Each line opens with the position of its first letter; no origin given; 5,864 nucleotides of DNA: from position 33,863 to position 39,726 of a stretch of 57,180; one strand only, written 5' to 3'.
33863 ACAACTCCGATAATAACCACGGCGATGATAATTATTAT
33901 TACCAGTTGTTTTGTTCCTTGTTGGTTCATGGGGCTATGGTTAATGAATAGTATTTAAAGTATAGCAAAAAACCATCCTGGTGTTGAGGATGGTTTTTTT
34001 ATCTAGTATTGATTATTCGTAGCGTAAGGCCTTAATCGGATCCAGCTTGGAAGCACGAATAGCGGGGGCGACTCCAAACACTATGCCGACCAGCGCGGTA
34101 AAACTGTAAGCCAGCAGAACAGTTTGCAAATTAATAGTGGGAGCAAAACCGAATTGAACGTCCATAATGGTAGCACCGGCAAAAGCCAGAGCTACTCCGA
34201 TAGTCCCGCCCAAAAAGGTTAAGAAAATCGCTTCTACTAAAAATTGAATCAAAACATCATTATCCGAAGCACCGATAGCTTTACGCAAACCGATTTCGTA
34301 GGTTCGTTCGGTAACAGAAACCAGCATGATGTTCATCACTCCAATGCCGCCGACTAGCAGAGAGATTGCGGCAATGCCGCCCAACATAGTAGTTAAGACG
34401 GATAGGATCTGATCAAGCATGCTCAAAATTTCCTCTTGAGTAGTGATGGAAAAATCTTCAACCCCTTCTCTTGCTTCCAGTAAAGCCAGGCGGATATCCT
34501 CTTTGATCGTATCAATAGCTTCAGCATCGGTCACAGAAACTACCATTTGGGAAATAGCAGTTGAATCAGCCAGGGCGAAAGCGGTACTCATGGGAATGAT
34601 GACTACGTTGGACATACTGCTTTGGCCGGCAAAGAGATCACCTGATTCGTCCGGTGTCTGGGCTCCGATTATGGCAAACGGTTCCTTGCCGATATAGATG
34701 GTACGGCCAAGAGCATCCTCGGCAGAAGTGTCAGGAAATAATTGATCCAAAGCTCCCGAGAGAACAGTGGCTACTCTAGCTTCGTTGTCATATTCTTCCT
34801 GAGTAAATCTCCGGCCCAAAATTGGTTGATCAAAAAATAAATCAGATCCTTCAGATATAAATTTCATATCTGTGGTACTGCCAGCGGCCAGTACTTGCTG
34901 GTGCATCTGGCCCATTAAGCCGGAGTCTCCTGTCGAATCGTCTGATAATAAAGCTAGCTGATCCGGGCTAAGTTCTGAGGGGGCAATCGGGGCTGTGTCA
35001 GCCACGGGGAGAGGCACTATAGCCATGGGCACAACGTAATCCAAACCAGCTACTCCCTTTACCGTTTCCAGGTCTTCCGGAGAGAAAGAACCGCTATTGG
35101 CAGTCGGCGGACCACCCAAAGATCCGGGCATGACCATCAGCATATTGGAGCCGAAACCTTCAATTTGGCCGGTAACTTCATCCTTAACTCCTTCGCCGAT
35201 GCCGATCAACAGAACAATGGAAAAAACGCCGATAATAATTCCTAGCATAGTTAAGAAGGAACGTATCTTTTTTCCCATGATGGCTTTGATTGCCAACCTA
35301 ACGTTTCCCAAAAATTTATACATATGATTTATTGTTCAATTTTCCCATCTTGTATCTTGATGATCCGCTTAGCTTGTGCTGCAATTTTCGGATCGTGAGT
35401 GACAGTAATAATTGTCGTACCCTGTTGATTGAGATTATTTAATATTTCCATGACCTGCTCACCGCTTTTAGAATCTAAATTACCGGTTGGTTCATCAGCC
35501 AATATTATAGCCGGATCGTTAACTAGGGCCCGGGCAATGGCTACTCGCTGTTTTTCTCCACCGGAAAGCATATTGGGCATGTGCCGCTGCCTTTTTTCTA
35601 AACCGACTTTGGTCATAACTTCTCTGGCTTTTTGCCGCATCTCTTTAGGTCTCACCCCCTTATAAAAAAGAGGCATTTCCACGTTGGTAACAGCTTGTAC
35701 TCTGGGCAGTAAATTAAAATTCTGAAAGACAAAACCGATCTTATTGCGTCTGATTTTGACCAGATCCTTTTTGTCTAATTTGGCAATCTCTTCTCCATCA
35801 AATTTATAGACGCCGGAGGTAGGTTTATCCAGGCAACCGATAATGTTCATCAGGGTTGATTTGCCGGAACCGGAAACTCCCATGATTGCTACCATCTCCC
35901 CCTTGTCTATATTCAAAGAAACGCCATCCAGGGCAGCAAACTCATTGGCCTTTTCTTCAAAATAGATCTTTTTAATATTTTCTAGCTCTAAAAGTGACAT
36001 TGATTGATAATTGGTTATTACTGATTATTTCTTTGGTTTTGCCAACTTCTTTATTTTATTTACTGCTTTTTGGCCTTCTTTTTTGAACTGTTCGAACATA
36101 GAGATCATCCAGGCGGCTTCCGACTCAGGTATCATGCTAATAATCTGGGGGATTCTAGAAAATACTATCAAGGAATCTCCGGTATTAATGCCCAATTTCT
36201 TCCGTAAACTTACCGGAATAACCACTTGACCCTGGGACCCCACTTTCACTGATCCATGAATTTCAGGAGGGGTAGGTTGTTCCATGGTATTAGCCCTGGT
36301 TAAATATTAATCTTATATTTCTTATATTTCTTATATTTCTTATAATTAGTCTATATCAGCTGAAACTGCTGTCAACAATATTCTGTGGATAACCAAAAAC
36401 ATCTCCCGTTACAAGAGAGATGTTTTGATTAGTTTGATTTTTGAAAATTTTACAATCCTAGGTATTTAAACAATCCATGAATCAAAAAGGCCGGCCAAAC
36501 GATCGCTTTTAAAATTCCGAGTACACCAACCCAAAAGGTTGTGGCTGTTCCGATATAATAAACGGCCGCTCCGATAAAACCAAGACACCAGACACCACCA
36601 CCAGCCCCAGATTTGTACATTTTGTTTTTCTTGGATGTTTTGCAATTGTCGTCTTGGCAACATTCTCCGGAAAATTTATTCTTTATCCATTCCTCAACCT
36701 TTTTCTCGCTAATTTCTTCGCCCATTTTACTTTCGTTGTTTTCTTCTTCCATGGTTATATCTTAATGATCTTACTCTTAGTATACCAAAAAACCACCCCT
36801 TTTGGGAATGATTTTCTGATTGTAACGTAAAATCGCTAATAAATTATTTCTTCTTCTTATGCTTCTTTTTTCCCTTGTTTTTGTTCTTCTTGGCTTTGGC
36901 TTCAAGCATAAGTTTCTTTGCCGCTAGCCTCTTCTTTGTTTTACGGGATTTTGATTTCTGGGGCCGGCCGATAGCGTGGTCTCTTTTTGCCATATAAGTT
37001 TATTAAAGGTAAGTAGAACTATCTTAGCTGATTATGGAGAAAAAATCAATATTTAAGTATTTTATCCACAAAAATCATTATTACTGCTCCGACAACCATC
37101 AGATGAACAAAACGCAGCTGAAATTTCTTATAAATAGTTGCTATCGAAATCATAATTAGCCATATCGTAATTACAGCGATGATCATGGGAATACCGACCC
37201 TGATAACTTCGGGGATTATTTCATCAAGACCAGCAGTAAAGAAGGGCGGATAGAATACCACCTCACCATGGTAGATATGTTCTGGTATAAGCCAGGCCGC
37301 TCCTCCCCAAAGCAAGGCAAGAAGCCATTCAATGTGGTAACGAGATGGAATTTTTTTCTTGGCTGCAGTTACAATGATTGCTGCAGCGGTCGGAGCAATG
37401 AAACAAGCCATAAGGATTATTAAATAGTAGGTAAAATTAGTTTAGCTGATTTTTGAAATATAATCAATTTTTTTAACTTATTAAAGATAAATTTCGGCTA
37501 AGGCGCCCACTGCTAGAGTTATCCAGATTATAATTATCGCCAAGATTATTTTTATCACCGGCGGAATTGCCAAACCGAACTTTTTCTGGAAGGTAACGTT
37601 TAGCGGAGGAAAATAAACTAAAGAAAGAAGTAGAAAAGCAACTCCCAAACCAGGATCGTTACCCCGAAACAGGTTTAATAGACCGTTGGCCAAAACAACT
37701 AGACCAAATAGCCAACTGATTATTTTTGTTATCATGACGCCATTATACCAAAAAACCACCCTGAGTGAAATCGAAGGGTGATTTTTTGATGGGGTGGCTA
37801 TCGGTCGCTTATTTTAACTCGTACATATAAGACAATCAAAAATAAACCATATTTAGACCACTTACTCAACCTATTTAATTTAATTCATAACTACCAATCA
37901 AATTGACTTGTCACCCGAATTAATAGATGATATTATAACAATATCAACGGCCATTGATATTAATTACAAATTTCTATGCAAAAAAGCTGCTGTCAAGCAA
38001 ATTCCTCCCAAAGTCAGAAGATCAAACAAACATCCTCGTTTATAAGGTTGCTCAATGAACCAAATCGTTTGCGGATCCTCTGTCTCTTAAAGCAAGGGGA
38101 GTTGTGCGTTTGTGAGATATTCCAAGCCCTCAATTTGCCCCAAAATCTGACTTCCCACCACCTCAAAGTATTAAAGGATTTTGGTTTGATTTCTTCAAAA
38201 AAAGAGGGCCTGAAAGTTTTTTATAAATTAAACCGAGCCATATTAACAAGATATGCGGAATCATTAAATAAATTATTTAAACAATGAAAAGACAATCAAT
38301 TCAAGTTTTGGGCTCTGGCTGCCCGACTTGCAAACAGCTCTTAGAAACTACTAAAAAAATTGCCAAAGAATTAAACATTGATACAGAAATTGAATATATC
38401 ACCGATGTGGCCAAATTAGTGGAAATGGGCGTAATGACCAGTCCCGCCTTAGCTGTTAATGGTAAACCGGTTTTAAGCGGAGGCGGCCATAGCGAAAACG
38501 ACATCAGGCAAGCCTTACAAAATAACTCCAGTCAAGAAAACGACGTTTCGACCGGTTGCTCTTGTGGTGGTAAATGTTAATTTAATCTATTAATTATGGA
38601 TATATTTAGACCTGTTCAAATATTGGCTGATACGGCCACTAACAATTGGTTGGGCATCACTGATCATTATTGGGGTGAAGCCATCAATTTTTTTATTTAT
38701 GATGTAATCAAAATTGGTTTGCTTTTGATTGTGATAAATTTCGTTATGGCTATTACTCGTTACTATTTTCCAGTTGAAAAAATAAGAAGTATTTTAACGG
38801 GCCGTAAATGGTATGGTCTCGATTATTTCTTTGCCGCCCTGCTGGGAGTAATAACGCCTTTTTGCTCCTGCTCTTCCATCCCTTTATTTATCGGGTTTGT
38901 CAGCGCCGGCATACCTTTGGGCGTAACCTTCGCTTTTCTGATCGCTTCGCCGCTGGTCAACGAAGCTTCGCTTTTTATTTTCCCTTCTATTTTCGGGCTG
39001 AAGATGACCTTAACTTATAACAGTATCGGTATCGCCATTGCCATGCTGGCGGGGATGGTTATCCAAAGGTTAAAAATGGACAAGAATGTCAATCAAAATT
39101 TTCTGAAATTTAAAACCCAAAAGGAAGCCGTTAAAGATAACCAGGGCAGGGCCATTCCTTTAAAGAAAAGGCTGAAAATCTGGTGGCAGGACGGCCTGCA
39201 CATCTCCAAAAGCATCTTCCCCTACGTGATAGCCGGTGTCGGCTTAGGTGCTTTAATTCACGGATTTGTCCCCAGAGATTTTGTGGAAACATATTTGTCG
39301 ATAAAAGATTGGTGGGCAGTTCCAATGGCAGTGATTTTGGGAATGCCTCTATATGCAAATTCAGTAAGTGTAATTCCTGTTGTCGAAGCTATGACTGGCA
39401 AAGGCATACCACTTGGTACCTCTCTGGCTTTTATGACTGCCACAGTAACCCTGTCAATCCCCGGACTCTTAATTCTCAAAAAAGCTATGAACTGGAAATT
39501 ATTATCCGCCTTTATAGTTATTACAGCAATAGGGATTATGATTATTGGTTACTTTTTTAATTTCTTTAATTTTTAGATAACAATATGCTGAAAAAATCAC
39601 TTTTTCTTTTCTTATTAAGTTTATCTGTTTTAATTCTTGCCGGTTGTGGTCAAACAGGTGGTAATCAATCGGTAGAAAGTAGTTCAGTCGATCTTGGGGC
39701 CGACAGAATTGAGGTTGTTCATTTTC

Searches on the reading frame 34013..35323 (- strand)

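Call 30: search_protein_families(library=ncbifam, proteins=[window:34013-35323:-])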
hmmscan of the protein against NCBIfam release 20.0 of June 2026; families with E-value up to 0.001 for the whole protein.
window:34013-35323:- (436 aa): 6 families
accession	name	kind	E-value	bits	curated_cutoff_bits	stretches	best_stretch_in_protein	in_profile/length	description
NF007826.0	PRK10535.1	equivalog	4.5e-58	197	966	2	170-434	387-646/648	macrolide ABC transporter ATP-binding protein/permease MacB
TIGR03434.1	ADOP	subfamily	7.4e-33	113.6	622.3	1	169-436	546-803/803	ADOP family duplicated permease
NF038346.1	FtsX_actino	exception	3.7e-09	36.4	250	1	274-422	145-299/308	permease-like cell division protein FtsX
TIGR02212.1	lolCE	equivalog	7.6e-08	31.7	362.45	1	239-436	199-411/411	lipoprotein-releasing ABC transporter permease subunit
TIGR00439.2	FtsX_Gneg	equivalog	0.00017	20.9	255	1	282-415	140-272/292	permease-like cell division protein FtsX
NF038347.1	FtsX_Gpos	exception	0.00037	19.9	225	1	259-392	123-249/296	permease-like cell division protein FtsX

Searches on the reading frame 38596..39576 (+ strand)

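Call 30: search_protein_families(library=ncbifam, proteins=[window:38596-39576:+])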
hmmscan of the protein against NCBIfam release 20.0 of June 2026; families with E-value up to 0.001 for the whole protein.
window:38596-39576:+ (326 aa): 2 families
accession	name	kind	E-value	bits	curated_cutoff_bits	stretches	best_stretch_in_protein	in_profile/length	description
NF040736.1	efflux_SaoE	equivalog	1.1e-28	100.5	325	1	37-323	14-296/352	efflux transporter SaoE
NF033936.1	CuZnOut_SO0444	equivalog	3.5e-25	88.9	300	1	49-323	17-311/351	SO_0444 family Cu/Zn efflux transporter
